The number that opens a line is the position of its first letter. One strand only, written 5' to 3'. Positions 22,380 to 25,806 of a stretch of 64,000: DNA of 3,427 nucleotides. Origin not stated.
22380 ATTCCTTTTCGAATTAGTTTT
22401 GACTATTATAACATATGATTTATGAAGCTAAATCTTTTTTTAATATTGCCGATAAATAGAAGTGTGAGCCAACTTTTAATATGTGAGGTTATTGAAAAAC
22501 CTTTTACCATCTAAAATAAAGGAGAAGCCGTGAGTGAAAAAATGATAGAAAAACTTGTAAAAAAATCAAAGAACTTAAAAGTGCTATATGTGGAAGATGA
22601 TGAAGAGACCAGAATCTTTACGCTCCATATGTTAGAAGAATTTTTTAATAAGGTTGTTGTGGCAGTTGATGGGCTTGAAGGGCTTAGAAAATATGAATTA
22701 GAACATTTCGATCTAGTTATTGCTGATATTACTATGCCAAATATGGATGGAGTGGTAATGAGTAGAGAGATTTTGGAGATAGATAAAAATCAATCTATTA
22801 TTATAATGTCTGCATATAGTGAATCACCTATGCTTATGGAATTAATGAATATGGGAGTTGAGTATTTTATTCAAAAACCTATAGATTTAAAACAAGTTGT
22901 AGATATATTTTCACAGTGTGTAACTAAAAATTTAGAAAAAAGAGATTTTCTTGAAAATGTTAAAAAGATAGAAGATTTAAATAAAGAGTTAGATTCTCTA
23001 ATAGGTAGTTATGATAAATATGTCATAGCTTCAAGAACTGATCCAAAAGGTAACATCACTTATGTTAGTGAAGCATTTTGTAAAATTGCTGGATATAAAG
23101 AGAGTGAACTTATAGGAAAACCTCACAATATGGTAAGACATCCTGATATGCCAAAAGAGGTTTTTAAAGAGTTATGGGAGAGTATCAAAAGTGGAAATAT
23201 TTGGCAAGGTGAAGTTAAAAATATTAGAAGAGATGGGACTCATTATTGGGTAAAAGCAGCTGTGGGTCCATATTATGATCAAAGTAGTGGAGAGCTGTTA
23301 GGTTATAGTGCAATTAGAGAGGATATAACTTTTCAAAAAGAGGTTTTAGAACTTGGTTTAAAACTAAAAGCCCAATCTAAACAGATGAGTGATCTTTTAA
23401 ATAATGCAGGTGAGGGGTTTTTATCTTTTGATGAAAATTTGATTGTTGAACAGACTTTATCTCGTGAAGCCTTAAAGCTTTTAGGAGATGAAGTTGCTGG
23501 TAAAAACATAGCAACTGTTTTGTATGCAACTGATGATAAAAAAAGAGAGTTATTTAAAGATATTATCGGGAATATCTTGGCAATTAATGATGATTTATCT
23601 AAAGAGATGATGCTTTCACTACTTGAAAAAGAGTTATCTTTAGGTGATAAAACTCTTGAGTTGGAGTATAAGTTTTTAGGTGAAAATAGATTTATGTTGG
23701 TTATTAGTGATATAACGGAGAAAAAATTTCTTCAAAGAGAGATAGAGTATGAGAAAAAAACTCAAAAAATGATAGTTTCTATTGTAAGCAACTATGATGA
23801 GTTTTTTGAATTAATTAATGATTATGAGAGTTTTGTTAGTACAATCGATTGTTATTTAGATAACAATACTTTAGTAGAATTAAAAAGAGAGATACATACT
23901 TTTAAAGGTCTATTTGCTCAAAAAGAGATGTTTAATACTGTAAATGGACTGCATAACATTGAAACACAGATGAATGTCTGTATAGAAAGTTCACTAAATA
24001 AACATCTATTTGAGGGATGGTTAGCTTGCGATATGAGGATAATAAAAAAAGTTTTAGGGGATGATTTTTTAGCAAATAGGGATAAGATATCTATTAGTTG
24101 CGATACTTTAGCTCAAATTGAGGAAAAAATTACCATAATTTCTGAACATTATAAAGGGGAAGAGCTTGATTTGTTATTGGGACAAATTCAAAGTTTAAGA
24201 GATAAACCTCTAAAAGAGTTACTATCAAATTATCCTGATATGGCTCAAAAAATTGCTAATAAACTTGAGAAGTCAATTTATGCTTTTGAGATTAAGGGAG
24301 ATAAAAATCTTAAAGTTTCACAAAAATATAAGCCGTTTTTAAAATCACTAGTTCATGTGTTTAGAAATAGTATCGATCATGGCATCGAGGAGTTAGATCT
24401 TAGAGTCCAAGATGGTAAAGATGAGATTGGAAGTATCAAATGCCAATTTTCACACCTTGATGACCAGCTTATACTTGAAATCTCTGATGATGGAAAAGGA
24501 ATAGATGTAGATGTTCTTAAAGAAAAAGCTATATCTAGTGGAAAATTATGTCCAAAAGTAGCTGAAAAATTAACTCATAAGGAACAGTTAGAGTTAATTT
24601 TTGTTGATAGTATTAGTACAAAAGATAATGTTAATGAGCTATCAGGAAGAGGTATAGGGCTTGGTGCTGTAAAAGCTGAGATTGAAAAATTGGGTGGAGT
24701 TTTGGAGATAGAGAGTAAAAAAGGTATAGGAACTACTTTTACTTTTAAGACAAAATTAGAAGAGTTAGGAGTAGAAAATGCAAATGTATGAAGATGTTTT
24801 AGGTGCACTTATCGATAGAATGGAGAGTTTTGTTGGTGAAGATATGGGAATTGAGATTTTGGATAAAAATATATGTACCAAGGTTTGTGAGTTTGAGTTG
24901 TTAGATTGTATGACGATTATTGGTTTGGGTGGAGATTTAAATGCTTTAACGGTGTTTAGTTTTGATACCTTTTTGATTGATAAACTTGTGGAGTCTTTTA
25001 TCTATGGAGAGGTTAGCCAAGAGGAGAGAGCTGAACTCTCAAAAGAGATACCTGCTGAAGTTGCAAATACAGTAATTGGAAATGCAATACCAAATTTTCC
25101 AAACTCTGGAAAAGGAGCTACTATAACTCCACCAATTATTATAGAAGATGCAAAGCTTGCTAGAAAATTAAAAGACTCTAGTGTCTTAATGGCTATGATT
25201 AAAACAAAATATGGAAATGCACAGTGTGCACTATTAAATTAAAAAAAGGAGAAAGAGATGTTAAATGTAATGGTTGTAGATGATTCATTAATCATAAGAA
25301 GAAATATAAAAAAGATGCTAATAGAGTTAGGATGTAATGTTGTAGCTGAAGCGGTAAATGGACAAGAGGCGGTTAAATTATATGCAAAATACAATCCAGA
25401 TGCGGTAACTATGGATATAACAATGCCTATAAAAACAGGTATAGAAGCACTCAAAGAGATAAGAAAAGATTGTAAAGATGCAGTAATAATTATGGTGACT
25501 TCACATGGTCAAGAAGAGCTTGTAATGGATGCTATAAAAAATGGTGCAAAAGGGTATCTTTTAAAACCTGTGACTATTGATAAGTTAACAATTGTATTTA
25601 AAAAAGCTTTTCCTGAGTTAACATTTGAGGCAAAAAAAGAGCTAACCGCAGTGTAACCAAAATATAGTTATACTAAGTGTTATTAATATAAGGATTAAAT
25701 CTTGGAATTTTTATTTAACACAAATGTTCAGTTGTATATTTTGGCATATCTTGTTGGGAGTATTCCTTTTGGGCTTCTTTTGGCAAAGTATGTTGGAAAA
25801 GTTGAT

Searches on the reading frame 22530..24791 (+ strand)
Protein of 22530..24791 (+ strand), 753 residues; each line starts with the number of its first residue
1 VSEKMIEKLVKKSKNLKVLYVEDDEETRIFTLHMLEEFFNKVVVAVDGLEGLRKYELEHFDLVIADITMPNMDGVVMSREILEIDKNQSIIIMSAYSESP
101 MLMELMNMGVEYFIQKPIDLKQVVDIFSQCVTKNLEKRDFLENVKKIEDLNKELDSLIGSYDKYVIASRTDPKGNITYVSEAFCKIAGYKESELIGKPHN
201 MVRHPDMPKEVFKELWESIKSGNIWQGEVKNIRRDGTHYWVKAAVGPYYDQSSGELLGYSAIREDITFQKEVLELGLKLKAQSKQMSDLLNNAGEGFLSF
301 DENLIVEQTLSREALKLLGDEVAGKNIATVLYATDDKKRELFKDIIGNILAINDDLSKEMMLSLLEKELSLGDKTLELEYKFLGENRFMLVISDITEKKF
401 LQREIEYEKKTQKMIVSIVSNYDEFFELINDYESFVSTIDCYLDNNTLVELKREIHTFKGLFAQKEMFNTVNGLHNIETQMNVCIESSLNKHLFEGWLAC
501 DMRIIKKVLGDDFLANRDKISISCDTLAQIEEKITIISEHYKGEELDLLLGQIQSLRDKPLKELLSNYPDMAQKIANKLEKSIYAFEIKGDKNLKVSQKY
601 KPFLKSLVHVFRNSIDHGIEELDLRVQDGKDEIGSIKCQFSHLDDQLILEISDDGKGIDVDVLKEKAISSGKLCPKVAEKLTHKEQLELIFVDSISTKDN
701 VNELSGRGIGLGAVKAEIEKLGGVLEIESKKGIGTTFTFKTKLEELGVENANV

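Call 5: search_protein_families(library=pfam, proteins=[window:22530-24791:+])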
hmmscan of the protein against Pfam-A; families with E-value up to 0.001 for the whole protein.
window:22530-24791:+ (753 aa): 6 families
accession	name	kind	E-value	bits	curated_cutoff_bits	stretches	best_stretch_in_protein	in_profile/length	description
PF00072.30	Response_reg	-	1.2e-20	74.2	30.2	1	18-125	1-108/111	Response regulator receiver domain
PF08447.18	PAS_3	-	2.9e-18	66.3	25.6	1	177-254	2-81/89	PAS fold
PF13426.13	PAS_9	-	6.1e-18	65.4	27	1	166-267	6-102/103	PAS domain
PF00989.32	PAS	-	7.6e-16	58.6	22.6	1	170-253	17-101/113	PAS fold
PF02518.31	HATPase_c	-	8e-15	55.7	26.4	1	606-744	5-110/111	Histidine kinase-, DNA gyrase B-, and HSP90-like ATPase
PF08448.16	PAS_4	-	0.00026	21.6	23.1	1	170-268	11-107/110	PAS fold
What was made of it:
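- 22530..24791 (+): REC-PAS-HPt-like-CheA-type kinase, lacking the P5/CheW-like domain. Pfam (call 5).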

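Call 24: find_related_loci(query=window:22530-24788:+, collection=metagenome_contigs, flank=6000)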
Query window:22530-24788:+ (753 aa) in metagenome_contigs; peptide patterns used: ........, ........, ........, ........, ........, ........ (x = any residue, [..] = any of these).
328 stretches matched a pattern; 236 encode a relative of the query (tblastn E <= 1e-3); the best 80 are kept; 80 distinct loci.
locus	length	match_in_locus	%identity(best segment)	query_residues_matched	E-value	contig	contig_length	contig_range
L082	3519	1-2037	89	75-753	0e+0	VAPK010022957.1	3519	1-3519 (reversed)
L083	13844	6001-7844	41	6-274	4e-60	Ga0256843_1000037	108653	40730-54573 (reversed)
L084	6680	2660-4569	39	1-300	3e-56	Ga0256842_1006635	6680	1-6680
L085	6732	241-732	46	122-292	1e-43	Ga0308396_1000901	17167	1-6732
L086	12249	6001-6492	46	122-292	2e-43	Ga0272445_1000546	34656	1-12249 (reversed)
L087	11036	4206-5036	34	8-289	3e-43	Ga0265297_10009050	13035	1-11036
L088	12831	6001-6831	34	8-289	3e-43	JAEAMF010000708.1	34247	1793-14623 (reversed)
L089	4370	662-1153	46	122-292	3e-43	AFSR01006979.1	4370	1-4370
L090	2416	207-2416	41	138-348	2e-43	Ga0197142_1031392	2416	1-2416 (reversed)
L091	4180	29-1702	44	114-292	4e-42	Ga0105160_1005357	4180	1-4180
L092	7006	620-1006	58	150-279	1e-41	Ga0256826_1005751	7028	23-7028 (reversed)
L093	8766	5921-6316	54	150-282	5e-41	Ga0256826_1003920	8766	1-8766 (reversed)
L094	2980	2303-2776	46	138-292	1e-40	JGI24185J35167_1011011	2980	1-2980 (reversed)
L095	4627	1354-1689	61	162-274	2e-40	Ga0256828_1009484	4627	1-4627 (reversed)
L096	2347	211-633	50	138-272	8e-41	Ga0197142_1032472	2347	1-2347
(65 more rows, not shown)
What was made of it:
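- Tried and rejected: Kinase relatives in metagenomes (call 24).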

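Call 54: find_homologous_proteins(query=window:22530-24788:+, max_evalue=1e-30)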
Query window:22530-24788:+ (753 aa): 446 proteins with E <= 1e-30 among 8000 candidates; the best 120 are listed.
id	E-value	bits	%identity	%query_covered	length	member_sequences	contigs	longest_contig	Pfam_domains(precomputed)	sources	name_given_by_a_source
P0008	0.0e+0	1633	100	99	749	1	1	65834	PF08447.19,PF13426.14,PF02518.32,PF00989.32,PF00072.31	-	-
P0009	1.4e-281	954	60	100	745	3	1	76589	PF08447.19,PF13426.14,PF02518.32,PF00989.32,PF00072.31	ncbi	-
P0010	5.6e-279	946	59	100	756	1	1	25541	PF08447.19,PF13426.14,PF08448.17,PF02518.32,PF00989.32,PF00072.31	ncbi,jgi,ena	-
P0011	5.7e-231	787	52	98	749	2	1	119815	PF08447.19,PF13426.14,PF08448.17,PF02518.32,PF00989.32,PF00072.31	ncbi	-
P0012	5.5e-223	761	50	98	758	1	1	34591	PF08447.19,PF13426.14,PF02518.32,PF00989.32,PF00072.31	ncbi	-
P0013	9.8e-219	746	50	99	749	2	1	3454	PF08447.19,PF13426.14,PF08448.17,PF02518.32,PF00989.32,PF00072.31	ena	-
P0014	1.4e-197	677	47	97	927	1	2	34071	PF08447.19,PF13426.14,PF13690.12,PF08448.17,PF02518.32,PF00989.32,PF00072.31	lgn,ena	-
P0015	3.7e-195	669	45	98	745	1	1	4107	PF08447.19,PF13426.14,PF02518.32,PF00989.32,PF00072.31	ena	-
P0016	6.5e-193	661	45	98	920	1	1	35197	PF08447.19,PF13426.14,PF13690.12,PF08448.17,PF02518.32,PF00989.32,PF00072.31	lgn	-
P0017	1.0e-192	660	46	98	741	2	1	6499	PF08447.19,PF13426.14,PF08448.17,PF02518.32,PF00989.32,PF00072.31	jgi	-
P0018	1.2e-188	647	45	99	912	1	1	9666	PF08447.19,PF13426.14,PF13690.12,PF08448.17,PF02518.32,PF00989.32,PF00072.31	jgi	jgi:two-component system chemotaxis sensor kinase CheA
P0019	3.3e-188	646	44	99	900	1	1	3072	PF08447.19,PF13426.14,PF13690.12,PF08448.17,PF02518.32,PF00989.32,PF00072.31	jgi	jgi:two-component system chemotaxis sensor kinase CheA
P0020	7.4e-188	644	44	98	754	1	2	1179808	PF08447.19,PF13426.14,PF02518.32,PF00989.32,PF00072.31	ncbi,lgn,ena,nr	ncbi:MAG: PAS domain S-box protein [Arcobacteraceae bacterium]|nr:PAS domain S-box protein [Arcobact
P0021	6.0e-186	638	45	98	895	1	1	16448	PF08447.19,PF13426.14,PF13690.12,PF08448.17,PF02518.32,PF00989.32,PF00072.31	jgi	jgi:two-component system chemotaxis sensor kinase CheA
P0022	7.1e-186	638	44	98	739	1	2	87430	PF08447.19,PF13426.14,PF02518.32,PF00989.32,PF00072.31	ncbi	-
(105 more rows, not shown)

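Call 55: find_encoding_contigs(protein=P0009, flank=10000, max_places=2)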
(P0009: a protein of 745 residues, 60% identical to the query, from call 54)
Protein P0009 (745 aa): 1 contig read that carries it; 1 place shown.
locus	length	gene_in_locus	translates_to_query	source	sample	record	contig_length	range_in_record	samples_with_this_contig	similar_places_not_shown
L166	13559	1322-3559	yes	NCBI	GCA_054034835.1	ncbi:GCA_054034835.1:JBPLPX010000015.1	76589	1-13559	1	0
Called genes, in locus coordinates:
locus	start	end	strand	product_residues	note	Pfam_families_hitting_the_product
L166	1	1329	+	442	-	?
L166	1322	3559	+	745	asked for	PF00072:Response_reg, PF00989:PAS, PF13426:PAS_9, PF08447:PAS_3, PF02518:HATPase_c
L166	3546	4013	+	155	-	PF13690:CheX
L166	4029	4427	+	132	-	PF00072:Response_reg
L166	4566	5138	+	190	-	-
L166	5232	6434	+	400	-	PF13393:tRNA-synt_His, PF00587:tRNA-synt_2b, PF13393:tRNA-synt_His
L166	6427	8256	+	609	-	PF02784:Orn_Arg_deC_N, PF17810:Arg_decarb_HB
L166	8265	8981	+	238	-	PF25087:GMPPB_C (faint), PF00132:Hexapep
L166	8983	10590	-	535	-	PF20142:Scaffold, PF01471:PG_binding_1 (weak), PF03734:YkuD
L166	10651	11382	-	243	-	PF13505:OMP_b-brl, PF01389:OmpA_membrane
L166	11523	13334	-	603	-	PF20695:UbiD_N, PF01977:UbiD, PF20696:UbiD_C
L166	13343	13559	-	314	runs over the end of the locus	PF01379:Porphobil_deam, PF03900:Porphobil_deamC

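Call 56: find_encoding_contigs(protein=P0010, flank=10000, max_places=2)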
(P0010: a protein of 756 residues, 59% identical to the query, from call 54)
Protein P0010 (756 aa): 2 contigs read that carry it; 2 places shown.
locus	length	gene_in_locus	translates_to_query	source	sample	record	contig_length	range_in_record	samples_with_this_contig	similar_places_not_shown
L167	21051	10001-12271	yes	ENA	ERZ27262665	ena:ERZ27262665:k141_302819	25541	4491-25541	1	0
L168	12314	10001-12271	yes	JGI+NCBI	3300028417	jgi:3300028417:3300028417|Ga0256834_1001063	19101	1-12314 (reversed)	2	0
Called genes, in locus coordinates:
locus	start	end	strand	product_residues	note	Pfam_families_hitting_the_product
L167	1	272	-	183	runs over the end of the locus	PF03734:YkuD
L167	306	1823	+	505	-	PF17210:SdrD_B (faint), PF13620:CarboxypepD_reg, PF13715:CarbopepD_reg_2 (faint), PF17802:SpaA (faint), PF22904:NOMO1-like_2nd (faint), PF13620:CarboxypepD_reg (weak)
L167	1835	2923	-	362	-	PF07690:MFS_1, PF12832:MFS_1_like, PF07690:MFS_1 (weak)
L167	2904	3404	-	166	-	PF06271:RDD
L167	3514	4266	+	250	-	PF09832:DUF2059 (faint)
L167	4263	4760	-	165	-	-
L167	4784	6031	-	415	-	PF01053:Cys_Met_Meta_PP, PF06838:Met_gamma_lyase (faint)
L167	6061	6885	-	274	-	PF08668:HDOD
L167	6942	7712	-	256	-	PF03372:Exo_endo_phos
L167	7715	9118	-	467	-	PF13396:PLDc_N (weak), PF13091:PLDc_2, PF00614:PLDc (weak), PF13091:PLDc_2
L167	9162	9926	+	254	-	PF10043:DUF2279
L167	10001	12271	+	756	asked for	PF00072:Response_reg, PF00989:PAS, PF08448:PAS_4 (weak), PF13426:PAS_9, PF08447:PAS_3, PF02518:HATPase_c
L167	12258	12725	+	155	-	PF13690:CheX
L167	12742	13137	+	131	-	PF00072:Response_reg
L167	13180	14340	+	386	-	PF00596:Aldolase_II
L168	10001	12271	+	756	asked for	PF00072:Response_reg, PF00989:PAS, PF08448:PAS_4 (weak), PF13426:PAS_9, PF08447:PAS_3, PF02518:HATPase_c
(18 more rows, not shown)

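Call 57: find_encoding_contigs(protein=P0011, flank=10000, max_places=2)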
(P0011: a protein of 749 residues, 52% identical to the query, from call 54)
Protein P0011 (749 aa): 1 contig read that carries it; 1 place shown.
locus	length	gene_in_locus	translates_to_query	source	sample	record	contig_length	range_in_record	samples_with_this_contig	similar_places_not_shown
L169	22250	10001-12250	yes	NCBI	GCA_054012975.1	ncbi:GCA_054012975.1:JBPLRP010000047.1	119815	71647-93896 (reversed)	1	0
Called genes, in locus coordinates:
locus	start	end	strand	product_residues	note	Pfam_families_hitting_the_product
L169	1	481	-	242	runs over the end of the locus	PF00696:AA_kinase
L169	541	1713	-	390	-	PF01551:Peptidase_M23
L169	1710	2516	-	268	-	PF18075:FtsX_ECD (faint)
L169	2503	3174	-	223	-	PF02463:SMC_N (weak), PF00005:ABC_tran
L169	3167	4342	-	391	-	PF02390:Methyltransf_4, PF13847:Methyltransf_31 (weak), PF08241:Methyltransf_11 (faint), PF13649:Methyltransf_25 (weak)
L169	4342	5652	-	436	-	PF00041:fn3 (faint)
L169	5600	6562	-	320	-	PF00849:PseudoU_synth_2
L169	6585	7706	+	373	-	PF01098:FTSW_RODA_SPOVE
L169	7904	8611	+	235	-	PF00497:SBP_bac_3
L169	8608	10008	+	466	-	PF00512:HisKA (faint), PF02518:HATPase_c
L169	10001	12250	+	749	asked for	PF00072:Response_reg, PF00989:PAS, PF08448:PAS_4 (faint), PF13426:PAS_9, PF08447:PAS_3, PF02518:HATPase_c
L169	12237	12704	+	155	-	PF13690:CheX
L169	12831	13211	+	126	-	PF00072:Response_reg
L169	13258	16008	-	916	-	PF00989:PAS, PF08447:PAS_3, PF08448:PAS_4 (weak), PF13426:PAS_9, PF00990:GGDEF, PF00563:EAL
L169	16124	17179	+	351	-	PF03773:ArsP_1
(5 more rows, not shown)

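Call 73: find_encoding_contigs(protein=P0020, flank=4000, max_places=2)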
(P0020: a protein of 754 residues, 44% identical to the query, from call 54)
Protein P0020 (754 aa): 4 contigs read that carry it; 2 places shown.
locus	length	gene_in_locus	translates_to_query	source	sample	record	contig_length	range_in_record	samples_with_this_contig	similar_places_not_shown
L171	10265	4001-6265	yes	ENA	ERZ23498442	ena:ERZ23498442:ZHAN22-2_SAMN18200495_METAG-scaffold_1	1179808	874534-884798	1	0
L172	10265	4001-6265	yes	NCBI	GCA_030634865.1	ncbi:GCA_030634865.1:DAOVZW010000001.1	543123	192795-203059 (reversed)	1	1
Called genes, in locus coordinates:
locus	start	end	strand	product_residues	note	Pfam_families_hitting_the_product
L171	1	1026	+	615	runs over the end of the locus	PF14827:dCache_3, PF00512:HisKA (weak), PF02518:HATPase_c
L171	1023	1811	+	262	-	PF00753:Lactamase_B, PF19583:ODP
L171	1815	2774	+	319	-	PF00512:HisKA (weak), PF02518:HATPase_c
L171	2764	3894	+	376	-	PF00072:Response_reg, PF13487:HD_5, PF01966:HD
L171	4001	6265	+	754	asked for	PF00072:Response_reg, PF00989:PAS, PF13426:PAS_9, PF08447:PAS_3, PF02518:HATPase_c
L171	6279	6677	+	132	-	PF00072:Response_reg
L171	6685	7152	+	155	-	-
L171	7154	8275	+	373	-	PF00072:Response_reg, PF02518:HATPase_c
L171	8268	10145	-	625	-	PF19443:DAHL, PF00989:PAS, PF13188:PAS_8 (weak), PF13426:PAS_9, PF08447:PAS_3 (weak), PF00512:HisKA (weak), PF02518:HATPase_c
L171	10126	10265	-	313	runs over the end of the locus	PF00034:Cytochrom_C (faint), PF03150:CCP_MauG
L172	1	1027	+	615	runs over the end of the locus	PF14827:dCache_3, PF00512:HisKA (weak), PF02518:HATPase_c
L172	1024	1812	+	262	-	PF00753:Lactamase_B, PF19583:ODP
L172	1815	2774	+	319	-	PF00512:HisKA (weak), PF02518:HATPase_c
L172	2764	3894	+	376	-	PF00072:Response_reg, PF13487:HD_5, PF01966:HD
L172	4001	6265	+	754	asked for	PF00072:Response_reg, PF00989:PAS, PF13426:PAS_9, PF08447:PAS_3, PF02518:HATPase_c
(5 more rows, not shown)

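Call 74: find_encoding_contigs(protein=P0012, flank=10000, max_places=2)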
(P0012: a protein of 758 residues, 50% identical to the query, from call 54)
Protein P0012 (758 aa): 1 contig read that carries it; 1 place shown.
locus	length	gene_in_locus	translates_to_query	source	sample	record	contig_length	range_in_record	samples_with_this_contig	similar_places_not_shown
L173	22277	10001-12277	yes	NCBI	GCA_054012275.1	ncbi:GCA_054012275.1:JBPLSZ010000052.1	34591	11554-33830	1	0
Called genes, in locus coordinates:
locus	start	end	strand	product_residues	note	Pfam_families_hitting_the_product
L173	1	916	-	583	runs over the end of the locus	PF01336:tRNA_anti-codon, PF00152:tRNA-synt_2, PF02938:GAD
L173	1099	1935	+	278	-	PF01522:Polysacc_deac_1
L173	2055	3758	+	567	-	PF13472:Lipase_GDSL_2 (faint), PF00657:Lipase_GDSL (weak)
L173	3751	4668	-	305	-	-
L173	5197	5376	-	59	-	PF14255:Zn_ribbon_21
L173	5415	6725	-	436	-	PF00015:MCPsignal, PF13682:CZB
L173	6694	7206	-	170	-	PF00989:PAS, PF13426:PAS_9 (weak), PF08447:PAS_3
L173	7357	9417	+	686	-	PF08376:NIT, PF00015:MCPsignal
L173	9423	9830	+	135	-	PF00989:PAS (weak), PF13426:PAS_9, PF08447:PAS_3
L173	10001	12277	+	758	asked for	PF00072:Response_reg, PF00989:PAS, PF13426:PAS_9, PF08447:PAS_3, PF02518:HATPase_c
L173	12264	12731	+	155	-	PF13690:CheX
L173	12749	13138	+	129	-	PF00072:Response_reg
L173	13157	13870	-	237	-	PF04286:DUF445 (weak)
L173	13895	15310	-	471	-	PF07992:Pyr_redox_2, PF13434:Lys_Orn_oxgnase (faint), PF13738:Pyr_redox_3, PF00070:Pyr_redox, PF02852:Pyr_redox_dim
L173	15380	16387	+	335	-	PF01979:Amidohydro_1, PF04909:Amidohydro_2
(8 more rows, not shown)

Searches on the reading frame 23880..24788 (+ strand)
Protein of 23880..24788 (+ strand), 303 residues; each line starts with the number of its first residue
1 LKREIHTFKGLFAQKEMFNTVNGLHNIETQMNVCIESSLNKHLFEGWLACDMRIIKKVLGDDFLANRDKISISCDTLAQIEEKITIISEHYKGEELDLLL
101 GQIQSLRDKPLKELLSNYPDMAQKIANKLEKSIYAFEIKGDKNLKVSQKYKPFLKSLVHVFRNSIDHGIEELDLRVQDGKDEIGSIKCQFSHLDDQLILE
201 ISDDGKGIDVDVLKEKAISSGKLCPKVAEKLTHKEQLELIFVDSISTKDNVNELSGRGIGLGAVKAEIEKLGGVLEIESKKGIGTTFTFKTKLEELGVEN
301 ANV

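Call 42: search_solved_structures(query=window:23880-24788:+, max_evalue=0.001, show_alignments=1)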
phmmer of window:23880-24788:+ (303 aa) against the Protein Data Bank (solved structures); distinct sequences matched with E-value up to 0.001: 10.
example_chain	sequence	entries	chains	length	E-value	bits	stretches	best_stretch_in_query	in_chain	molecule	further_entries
1i5d_A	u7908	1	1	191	1.8e-31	113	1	105-291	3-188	CHEMOTAXIS PROTEIN CHEA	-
4xiv_A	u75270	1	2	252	2e-31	112.9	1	90-291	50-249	Chemotaxis protein CheA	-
3ja6_C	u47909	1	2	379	3.3e-31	112.2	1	93-293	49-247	Chemotaxis protein CheA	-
1b3q_A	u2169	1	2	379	3.9e-31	111.9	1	93-292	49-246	PROTEIN (CHEMOTAXIS PROTEIN CHEA)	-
6mi6_A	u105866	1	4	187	4.6e-31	111.7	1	108-291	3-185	Chemotaxis protein CheA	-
1i58_A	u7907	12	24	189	6e-31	111.3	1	110-291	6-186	CHEMOTAXIS PROTEIN CHEA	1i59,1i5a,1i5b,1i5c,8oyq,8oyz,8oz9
2ch4_A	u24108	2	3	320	1.4e-30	110.1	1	110-293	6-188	CHEMOTAXIS PROTEIN CHEA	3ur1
8c5v_A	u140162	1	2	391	6.9e-30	107.9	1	101-289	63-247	Chemotaxis protein CheA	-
6s1k_A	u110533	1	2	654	1.9e-29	106.4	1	101-289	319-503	Chemotaxis protein CheA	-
4jpb_A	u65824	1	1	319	2.5e-28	102.7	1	110-293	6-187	Chemotaxis protein CheA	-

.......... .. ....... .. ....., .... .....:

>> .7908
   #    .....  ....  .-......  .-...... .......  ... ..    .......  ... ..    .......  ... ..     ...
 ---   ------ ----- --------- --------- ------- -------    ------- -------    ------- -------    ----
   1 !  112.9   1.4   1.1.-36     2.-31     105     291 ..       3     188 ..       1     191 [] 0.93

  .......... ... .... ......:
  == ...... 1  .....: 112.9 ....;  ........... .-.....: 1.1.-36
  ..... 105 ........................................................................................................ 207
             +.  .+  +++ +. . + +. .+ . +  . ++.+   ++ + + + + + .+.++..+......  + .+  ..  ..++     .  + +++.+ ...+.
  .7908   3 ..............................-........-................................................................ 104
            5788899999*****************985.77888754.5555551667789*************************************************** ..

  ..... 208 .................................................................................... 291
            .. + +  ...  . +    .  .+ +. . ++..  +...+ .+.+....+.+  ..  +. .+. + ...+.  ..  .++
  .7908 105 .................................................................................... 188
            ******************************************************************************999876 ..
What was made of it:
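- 22530..24791 (+): PDB CheA P3/P4 at E 1e-31 (call 42).
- Checked: The kinase has a CheA-type P3/P4 core (PDB CheA, E 1e-31, call 42) and an HPt-like HTFKG motif, but no P5 domain.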

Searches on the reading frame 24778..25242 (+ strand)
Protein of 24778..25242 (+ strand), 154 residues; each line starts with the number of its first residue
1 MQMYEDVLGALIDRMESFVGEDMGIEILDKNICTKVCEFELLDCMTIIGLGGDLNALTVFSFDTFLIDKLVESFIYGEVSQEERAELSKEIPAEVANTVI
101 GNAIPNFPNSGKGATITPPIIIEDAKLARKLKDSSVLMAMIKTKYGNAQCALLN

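Call 5: search_protein_families(library=pfam, proteins=[window:24778-25242:+])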
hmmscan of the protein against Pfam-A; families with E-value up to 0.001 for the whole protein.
window:24778-25242:+ (154 aa): 1 family
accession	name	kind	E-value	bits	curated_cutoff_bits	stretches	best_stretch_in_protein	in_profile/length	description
PF13690.11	CheX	-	5.3e-10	39.7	27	1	46-133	3-84/94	Chemotaxis phosphatase CheX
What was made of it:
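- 24778..25242 (+): CheX-like phosphatase gene; its start overlaps the end of the kinase gene. Pfam PF13690 (call 5).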

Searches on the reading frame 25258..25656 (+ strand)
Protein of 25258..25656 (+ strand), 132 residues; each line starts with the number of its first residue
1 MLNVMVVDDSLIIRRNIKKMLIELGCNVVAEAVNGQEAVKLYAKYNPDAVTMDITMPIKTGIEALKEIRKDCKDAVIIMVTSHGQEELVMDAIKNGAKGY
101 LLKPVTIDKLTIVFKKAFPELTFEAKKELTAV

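Call 5: search_protein_families(library=pfam, proteins=[window:25258-25656:+])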
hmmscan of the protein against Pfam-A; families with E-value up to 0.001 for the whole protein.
window:25258-25656:+ (132 aa): 1 family
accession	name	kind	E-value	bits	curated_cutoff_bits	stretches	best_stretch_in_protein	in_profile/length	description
PF00072.30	Response_reg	-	8.5e-28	97.2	30.2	1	4-111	1-107/111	Response regulator receiver domain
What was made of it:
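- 25258..25656 (+): Single-domain CheY-like receiver gene. Pfam PF00072 (call 5).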
